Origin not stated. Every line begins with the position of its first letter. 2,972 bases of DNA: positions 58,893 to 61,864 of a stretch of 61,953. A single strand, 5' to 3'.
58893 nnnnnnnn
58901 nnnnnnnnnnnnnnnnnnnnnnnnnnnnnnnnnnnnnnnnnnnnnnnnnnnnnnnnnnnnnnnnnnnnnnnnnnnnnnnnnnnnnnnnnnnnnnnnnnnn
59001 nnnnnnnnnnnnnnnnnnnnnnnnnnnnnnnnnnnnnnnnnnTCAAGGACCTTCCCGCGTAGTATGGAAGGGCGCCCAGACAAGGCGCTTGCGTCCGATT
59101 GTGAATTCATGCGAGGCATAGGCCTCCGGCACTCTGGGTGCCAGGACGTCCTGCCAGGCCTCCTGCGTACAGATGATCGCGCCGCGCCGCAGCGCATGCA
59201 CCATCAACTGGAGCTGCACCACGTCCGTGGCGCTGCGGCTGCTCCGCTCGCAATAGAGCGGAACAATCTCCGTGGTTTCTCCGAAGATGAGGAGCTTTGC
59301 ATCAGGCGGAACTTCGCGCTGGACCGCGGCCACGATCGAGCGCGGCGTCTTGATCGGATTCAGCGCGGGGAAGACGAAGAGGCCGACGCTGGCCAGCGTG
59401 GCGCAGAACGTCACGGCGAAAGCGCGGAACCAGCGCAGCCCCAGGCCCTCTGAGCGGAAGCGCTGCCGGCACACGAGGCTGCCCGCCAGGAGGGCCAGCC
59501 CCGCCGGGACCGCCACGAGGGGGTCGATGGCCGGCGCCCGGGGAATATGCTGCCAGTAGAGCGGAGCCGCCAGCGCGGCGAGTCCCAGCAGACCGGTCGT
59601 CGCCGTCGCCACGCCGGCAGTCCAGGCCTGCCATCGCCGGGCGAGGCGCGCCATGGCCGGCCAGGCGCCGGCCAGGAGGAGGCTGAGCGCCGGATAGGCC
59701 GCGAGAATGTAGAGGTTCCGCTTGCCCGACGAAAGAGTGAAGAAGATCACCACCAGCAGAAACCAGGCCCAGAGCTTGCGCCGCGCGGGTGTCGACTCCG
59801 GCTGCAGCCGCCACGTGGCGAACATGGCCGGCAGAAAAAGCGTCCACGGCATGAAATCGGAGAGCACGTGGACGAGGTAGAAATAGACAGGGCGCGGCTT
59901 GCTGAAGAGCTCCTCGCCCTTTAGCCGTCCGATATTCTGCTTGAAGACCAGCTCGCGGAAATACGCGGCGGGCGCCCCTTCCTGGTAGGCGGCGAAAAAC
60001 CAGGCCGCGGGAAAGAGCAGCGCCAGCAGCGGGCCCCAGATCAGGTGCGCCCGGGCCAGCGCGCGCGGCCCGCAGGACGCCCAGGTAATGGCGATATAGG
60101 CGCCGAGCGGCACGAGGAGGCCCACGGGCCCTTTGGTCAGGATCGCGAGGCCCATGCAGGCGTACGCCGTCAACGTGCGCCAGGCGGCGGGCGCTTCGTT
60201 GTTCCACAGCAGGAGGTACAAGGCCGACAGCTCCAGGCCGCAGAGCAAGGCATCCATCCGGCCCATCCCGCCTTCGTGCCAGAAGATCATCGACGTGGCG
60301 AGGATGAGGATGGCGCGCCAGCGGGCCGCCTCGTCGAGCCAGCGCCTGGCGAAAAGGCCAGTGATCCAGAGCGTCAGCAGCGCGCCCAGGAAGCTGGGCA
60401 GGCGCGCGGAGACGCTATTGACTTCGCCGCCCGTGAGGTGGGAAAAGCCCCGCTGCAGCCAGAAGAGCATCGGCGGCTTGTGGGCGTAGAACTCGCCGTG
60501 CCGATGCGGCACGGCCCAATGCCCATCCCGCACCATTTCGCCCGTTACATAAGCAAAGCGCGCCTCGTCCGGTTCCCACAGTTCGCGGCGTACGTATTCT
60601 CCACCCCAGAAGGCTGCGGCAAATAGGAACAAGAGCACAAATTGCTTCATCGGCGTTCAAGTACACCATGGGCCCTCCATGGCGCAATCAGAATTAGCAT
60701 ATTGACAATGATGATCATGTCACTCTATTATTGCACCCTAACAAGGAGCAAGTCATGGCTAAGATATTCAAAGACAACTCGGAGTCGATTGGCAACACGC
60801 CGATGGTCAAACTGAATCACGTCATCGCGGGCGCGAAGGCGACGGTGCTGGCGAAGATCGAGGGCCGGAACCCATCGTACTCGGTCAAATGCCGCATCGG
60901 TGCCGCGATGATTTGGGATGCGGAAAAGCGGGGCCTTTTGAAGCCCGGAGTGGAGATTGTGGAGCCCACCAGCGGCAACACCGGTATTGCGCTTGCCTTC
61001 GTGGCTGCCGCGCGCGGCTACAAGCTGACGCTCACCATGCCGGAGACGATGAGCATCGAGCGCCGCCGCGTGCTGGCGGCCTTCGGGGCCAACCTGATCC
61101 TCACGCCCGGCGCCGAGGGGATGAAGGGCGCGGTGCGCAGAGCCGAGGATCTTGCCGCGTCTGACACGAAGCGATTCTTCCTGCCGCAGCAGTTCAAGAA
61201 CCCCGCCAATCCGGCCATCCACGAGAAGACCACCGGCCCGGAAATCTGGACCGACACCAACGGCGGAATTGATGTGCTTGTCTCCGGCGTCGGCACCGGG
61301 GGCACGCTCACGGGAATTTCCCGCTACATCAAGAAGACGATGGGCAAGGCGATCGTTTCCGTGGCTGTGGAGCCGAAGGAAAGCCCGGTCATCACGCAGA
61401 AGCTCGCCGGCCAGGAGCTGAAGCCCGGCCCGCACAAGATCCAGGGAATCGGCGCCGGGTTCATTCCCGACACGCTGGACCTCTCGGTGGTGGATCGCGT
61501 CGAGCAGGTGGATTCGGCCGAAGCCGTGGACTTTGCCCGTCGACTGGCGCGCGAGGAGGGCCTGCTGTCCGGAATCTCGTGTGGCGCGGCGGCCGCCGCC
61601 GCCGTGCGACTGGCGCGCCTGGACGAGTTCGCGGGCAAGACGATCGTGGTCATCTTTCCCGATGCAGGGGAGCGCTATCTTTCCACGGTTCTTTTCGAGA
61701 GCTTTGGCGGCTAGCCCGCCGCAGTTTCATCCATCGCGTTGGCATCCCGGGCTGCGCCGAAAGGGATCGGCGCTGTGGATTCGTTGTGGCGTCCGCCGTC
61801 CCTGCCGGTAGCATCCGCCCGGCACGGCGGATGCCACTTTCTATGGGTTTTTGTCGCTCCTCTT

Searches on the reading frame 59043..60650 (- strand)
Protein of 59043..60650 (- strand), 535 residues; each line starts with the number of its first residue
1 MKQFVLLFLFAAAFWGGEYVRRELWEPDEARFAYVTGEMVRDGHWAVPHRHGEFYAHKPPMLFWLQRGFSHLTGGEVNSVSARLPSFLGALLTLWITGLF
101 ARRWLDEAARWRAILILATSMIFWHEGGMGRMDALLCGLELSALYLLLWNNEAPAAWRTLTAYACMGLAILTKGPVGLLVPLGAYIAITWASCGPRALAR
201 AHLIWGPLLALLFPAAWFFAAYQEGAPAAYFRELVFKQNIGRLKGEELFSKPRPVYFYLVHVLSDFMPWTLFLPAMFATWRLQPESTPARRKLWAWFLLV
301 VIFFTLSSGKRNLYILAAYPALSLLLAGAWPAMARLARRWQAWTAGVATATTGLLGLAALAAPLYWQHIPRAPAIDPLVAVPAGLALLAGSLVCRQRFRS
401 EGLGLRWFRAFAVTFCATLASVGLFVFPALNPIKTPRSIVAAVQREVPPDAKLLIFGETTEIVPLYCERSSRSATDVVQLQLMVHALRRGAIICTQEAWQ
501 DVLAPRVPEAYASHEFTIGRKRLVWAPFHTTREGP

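Call 62: search_protein_families(library=pfam, proteins=[window:59043-60650:-], max_evalue=0.0001)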
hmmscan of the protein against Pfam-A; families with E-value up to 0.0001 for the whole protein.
window:59043-60650:- (535 aa): 2 families
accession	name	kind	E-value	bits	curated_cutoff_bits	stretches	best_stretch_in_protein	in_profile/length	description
PF13231.12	PMT_2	-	1.9e-13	51.3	26.1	1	57-213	1-153/160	Dolichyl-phosphate-mannose-protein mannosyltransferase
PF02366.24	PMT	-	1.1e-08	35.4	22.7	1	5-221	6-236/245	Dolichyl-phosphate-mannose-protein mannosyltransferase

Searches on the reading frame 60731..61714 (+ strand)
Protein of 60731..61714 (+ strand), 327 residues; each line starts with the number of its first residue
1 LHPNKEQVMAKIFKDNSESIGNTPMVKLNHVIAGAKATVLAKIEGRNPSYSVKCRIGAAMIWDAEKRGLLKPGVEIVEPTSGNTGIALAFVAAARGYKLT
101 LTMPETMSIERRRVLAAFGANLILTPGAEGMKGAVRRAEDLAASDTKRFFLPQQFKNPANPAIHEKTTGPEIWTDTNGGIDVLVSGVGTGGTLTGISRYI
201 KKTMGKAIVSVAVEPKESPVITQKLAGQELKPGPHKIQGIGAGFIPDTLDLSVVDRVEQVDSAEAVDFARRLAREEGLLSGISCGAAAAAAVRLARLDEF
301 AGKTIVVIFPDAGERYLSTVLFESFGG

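Call 56: find_encoding_contigs(protein=window:60731-61714:+, flank=10000, max_places=1)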
Protein window:60731-61714:+ (327 aa): no gene with exactly this product is on record in the collection.

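Call 62: search_protein_families(library=pfam, proteins=[window:60731-61714:+], max_evalue=0.0001)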
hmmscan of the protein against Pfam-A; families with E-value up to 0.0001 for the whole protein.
window:60731-61714:+ (327 aa): 1 family
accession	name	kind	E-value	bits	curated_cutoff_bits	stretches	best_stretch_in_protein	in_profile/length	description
PF00291.31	PALP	-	5.2e-72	243.1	35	1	18-311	3-295/295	Pyridoxal-phosphate dependent enzyme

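Call 63: search_protein_families(library=ncbifam, proteins=[window:60731-61714:+], max_evalue=0.0001)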
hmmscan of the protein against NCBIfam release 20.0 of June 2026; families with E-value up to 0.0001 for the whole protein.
window:60731-61714:+ (327 aa): 30 families (the best 25 are shown)
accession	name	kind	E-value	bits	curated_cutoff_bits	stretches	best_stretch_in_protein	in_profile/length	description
TIGR01139.1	cysK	equivalog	1.8e-137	457.6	350.95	1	17-322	2-298/298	cysteine synthase A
TIGR01136.1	cysKM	subfamily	1.4e-131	438.3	344.15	1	17-322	2-299/299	cysteine synthase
NF007989.0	PRK10717.1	equivalog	8.8e-115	383.3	387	1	10-325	2-321/334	cysteine synthase A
TIGR01137.1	cysta_beta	equivalog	8.1e-88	295.1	510.25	1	15-321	4-310/457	cystathionine beta-synthase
NF008735.0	PRK11761.1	equivalog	4.7e-85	285.4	413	1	17-323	7-295/296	cysteine synthase CysM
TIGR01138.1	cysM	equivalog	2.7e-83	279.9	394.2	1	18-322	4-290/290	cysteine synthase B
NF053679.1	CysteaSynCapA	equivalog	3e-62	210.3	600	1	14-321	8-319/329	cysteate synthase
TIGR03945.1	PLP_SbnA_fam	equivalog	2.2e-60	204.3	349.95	1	18-320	3-298/304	2,3-diaminopropionate biosynthesis protein SbnA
NF052478.1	CystDsulMYC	equivalog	2e-14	53.6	600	1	40-320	40-324/354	L-cysteine desulfhydrase Cds1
NF006094.0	PRK08246.1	subfamily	3.1e-14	53.1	331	1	10-227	11-212/310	serine/threonine dehydratase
NF005292.0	PRK06815.1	equivalog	7.8e-14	51.4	371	1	19-309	18-303/320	threonine/serine dehydratase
NF004996.0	PRK06381.1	equivalog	4.5e-13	48.9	266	1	12-203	5-190/319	threonine synthase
TIGR01124.1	ilvA_2Cterm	equivalog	5.3e-12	45.1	411.3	1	19-226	14-212/499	threonine ammonia-lyase, biosynthetic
NF006674.0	PRK09224.1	subfamily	8.9e-12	44.5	577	1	10-228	12-222/508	threonine ammonia-lyase IlvA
NF006390.0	PRK08639.1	equivalog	2.9e-11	43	421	1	16-227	19-224/418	threonine ammonia-lyase IlvA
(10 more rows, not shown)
